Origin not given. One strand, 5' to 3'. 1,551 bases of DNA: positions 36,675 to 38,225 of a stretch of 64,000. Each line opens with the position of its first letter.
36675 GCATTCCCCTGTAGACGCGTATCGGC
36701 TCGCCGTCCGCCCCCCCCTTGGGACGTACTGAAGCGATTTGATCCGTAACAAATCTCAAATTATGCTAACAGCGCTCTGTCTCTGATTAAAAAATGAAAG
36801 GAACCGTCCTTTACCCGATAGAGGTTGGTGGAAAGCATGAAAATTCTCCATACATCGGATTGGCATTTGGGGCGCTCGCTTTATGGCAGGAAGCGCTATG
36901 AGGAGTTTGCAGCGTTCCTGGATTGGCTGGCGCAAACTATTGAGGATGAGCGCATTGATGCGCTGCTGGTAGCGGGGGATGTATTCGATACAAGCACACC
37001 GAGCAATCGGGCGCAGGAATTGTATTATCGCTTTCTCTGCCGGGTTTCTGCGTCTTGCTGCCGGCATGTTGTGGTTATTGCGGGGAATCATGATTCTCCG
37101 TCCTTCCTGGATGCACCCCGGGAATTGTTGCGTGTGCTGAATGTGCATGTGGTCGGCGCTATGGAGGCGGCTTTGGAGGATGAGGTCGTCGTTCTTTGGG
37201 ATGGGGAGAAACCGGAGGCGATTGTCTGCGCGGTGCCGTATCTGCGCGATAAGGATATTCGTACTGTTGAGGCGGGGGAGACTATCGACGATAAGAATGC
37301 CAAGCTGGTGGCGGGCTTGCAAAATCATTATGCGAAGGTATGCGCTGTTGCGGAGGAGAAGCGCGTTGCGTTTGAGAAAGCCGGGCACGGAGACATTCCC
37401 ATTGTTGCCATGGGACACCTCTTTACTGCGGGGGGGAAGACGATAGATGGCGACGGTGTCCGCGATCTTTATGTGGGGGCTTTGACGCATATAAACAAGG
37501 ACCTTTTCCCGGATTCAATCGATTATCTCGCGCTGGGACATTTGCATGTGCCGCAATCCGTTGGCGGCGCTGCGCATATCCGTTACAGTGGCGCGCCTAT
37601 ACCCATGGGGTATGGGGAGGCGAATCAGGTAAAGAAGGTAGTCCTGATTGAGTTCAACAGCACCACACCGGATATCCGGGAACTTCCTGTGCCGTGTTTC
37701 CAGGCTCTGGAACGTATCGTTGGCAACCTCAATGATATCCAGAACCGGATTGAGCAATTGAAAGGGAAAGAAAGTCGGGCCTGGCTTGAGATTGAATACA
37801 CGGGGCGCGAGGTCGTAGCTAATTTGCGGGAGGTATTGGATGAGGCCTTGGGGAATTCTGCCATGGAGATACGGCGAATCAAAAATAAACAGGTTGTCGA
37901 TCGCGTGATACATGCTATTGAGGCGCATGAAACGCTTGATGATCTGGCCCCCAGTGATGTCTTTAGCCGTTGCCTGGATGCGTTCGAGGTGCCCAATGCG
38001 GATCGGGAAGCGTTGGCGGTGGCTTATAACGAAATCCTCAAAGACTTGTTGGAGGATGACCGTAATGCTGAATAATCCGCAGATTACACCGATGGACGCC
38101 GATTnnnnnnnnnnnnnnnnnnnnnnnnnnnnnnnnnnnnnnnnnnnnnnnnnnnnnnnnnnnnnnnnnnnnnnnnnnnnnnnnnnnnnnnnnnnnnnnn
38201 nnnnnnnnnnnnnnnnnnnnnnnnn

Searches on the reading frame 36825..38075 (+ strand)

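Call 37: search_protein_families(library=pfam, proteins=[window:36825-38075:+], max_evalue=0.001)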
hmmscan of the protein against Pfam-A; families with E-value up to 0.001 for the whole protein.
window:36825-38075:+ (416 aa): 3 families
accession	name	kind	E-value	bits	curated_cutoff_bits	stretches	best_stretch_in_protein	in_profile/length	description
PF00149.33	Metallophos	-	2.7e-16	61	21.5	1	5-243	1-191/191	Calcineurin-like phosphoesterase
PF12320.13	SbcD_C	-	5.2e-14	52.9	24.4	1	291-385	1-91/94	Type 5 capsule protein repressor C-terminal domain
PF12850.12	Metallophos_2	-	1e-05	26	27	1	5-129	1-83/154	Calcineurin-like phosphoesterase superfamily domain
